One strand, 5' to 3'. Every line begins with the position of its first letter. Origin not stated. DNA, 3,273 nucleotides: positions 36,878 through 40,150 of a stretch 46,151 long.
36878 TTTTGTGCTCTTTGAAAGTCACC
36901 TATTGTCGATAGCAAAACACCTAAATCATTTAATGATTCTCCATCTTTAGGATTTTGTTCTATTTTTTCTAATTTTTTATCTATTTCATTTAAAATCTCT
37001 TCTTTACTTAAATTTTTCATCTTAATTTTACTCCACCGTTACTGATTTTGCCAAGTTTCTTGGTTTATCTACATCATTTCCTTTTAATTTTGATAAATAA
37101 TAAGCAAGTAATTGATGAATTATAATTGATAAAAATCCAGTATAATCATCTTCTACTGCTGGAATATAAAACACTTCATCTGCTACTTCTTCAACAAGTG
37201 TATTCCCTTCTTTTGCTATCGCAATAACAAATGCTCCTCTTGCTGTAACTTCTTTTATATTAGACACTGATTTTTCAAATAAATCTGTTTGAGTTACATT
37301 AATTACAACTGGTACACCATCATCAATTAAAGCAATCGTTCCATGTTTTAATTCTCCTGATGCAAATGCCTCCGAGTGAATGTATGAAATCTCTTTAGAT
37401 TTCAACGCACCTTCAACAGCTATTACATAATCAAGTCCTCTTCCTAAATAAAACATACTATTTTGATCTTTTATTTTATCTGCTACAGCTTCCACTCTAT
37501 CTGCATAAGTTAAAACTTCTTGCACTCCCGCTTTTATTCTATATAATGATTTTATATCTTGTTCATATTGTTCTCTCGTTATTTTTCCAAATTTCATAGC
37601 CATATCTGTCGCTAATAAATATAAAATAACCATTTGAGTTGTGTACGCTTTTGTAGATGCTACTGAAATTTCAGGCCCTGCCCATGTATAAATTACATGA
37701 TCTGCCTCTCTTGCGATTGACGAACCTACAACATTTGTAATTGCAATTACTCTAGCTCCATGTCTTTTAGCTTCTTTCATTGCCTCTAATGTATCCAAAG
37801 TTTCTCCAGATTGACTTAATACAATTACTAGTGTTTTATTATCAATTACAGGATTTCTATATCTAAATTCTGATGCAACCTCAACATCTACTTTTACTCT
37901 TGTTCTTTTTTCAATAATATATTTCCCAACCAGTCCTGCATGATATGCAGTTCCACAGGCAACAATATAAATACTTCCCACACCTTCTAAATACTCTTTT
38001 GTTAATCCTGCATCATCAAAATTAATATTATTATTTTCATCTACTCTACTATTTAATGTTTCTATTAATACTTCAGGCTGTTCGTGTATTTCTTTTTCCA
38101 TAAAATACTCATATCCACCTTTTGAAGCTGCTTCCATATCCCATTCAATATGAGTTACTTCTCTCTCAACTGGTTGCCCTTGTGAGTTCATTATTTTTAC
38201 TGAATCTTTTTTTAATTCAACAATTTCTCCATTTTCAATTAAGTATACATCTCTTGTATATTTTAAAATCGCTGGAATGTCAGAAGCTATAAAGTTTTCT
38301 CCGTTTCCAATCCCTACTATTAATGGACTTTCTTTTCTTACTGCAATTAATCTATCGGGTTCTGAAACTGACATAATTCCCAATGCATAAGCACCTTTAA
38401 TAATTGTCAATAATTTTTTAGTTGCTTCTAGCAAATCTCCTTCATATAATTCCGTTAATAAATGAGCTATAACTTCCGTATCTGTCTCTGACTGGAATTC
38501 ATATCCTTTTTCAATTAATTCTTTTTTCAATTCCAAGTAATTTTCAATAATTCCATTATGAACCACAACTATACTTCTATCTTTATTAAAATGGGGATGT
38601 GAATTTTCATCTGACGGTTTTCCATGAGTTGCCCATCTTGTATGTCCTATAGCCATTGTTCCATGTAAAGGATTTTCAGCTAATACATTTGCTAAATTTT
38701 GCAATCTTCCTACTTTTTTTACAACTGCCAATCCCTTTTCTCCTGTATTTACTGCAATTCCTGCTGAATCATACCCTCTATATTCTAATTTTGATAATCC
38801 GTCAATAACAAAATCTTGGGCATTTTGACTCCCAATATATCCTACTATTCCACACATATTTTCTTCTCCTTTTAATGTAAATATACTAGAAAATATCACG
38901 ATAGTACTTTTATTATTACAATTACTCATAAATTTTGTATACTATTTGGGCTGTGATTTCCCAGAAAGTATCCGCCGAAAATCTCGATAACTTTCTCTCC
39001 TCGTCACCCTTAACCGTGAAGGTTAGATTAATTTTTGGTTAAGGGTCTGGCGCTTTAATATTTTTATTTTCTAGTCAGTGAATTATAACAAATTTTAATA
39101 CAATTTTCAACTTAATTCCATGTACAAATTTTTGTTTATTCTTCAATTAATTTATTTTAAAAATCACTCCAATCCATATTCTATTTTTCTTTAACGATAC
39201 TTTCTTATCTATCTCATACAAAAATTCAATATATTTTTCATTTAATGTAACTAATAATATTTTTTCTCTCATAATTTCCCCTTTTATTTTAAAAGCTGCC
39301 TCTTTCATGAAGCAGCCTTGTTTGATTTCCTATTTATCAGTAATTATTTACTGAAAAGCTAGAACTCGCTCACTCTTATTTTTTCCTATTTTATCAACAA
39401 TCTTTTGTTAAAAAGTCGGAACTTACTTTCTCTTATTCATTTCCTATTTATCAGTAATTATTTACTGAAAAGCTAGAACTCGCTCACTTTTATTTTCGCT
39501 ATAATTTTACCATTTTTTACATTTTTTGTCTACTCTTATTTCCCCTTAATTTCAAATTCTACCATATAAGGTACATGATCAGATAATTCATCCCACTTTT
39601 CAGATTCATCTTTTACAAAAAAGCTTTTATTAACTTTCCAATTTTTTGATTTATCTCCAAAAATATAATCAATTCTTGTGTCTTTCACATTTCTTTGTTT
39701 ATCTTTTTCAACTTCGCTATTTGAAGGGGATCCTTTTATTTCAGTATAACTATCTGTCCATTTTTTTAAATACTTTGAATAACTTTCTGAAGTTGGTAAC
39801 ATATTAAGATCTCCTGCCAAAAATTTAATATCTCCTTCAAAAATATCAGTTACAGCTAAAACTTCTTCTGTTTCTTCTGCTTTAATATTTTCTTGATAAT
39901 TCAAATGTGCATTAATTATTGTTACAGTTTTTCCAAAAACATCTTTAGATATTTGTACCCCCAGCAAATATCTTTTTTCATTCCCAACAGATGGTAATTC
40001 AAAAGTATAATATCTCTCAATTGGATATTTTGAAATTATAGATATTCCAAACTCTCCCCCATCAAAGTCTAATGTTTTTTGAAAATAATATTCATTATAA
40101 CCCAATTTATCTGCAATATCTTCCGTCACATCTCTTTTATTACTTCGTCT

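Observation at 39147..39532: Relic type III (ToxIN/AbiQ-like) toxin-antitoxin locus upstream of glmS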

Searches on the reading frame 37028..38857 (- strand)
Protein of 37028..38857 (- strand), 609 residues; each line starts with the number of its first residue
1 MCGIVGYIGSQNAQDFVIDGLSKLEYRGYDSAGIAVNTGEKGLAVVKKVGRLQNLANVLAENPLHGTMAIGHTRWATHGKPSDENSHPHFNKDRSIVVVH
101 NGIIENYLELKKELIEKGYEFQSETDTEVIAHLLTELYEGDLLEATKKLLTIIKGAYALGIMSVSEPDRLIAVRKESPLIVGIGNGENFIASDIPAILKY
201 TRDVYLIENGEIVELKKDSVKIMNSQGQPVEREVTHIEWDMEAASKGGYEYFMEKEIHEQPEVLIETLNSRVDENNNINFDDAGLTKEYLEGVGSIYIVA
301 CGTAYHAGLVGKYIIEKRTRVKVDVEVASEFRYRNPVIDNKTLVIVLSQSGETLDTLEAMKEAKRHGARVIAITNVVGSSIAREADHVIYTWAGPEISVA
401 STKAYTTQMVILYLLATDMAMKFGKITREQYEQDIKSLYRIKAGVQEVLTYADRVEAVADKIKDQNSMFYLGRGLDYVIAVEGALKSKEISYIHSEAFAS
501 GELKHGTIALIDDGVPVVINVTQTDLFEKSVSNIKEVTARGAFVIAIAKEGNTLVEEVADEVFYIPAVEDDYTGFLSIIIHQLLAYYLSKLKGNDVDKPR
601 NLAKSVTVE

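Call 63: find_homologous_proteins(query=window:37028-38857:-, max_evalue=1e-100)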
Query window:37028-38857:- (609 aa): 8000 proteins with E <= 1e-100 among 8000 candidates; the best 120 are listed.
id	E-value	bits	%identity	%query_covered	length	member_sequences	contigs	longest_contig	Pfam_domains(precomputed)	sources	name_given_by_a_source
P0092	0.0e+0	1322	99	100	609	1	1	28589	PF13230.12,PF01380.28,PF13522.12,PF13537.12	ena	-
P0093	0.0e+0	1320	99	100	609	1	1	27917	PF13230.12,PF01380.28,PF13522.12,PF13537.12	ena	-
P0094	0.0e+0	1317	99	100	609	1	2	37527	PF13230.12,PF01380.28,PF13522.12,PF13537.12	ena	-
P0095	0.0e+0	1313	98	100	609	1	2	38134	PF13230.12,PF01380.28,PF13522.12,PF13537.12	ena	-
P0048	0.0e+0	1312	99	100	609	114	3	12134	PF13230.12,PF01380.28,PF13522.12,PF13537.12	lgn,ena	-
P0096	0.0e+0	1310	98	100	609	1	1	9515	PF13230.12,PF01380.28,PF13522.12,PF13537.12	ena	-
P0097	0.0e+0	1309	98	100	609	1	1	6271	PF13230.12,PF01380.28,PF13522.12,PF13537.12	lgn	-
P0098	0.0e+0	1308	98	100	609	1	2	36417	PF13230.12,PF01380.28,PF13522.12,PF13537.12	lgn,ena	-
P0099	0.0e+0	1308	98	100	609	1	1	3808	PF13230.12,PF01380.28,PF13522.12,PF13537.12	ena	-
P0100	0.0e+0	1306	98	100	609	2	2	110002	PF13230.12,PF01380.28,PF13522.12,PF13537.12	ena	-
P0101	0.0e+0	1300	97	100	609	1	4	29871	PF13230.12,PF01380.28,PF13522.12,PF13537.12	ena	-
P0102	0.0e+0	1297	97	100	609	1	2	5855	PF13230.12,PF01380.28,PF13522.12,PF13537.12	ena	-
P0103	0.0e+0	1295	96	100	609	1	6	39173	PF13230.12,PF01380.28,PF13522.12,PF13537.12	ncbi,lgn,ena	-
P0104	0.0e+0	1239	91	100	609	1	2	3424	PF13230.12,PF01380.28,PF13522.12,PF13537.12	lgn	-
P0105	0.0e+0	1217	89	100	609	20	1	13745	PF13230.12,PF01380.28,PF13522.12,PF13537.12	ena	-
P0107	0.0e+0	1192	87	100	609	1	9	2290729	PF13230.12,PF01380.28,PF13522.12,PF13537.12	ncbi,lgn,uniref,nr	ncbi:glutamine--fructose-6-phosphate transaminase (isomerizing) [Pseudoleptotrichia goodfellowii]|un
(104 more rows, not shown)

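Call 64: find_encoding_contigs(protein=P0107, flank=4000, max_places=2)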
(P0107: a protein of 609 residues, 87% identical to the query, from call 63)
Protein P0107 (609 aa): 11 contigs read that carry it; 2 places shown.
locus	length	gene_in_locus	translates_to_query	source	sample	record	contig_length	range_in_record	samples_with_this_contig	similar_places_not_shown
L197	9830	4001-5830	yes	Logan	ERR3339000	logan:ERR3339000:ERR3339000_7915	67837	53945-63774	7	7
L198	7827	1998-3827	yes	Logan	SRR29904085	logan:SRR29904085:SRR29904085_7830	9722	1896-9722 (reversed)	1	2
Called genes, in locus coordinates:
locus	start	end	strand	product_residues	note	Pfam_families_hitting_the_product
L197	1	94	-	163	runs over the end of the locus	PF00578:AhpC-TSA, PF08534:Redoxin, PF14595:Thioredoxin_9, PF00085:Thioredoxin (faint), PF13905:Thioredoxin_8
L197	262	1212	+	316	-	PF03547:Mem_trans, PF01758:SBF (weak)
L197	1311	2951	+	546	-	PF00390:malic, PF03949:Malic_M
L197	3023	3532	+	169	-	PF16157:DUF4865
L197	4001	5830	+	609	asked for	PF13230:GATase_4 (weak), PF13522:GATase_6, PF13537:GATase_7, PF01380:SIS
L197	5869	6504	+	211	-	PF11667:DUF3267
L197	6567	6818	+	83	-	-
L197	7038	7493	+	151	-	-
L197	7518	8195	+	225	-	PF01048:PNP_UDP_1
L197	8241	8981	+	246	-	PF05036:SPOR (weak)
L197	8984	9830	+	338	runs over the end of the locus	PF01368:DHH, PF02272:DHHA1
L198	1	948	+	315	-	?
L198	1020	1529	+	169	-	PF16157:DUF4865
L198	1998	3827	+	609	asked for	PF13230:GATase_4 (weak), PF13522:GATase_6, PF13537:GATase_7, PF01380:SIS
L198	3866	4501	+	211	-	PF11667:DUF3267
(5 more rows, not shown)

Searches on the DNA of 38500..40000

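Call 5: search_rna_families(source=window, start=38500, end=40000, threshold=evalue, max_evalue=10)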
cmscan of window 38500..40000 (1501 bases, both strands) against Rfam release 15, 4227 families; matches with E-value up to 10: 2.
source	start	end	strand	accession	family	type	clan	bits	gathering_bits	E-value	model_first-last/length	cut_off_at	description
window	38890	39065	-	RF00234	glmS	Cis-reg; riboswitch;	-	85.9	37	5.3e-20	1-167/167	no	glmS glucosamine-6-phosphate activated ribozyme aptamer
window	38559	38657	-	RF02183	ST7-OT3_1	Gene; lncRNA;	-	18.3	50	5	1-79/79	no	ST7 overlapping transcript 3 conserved region 1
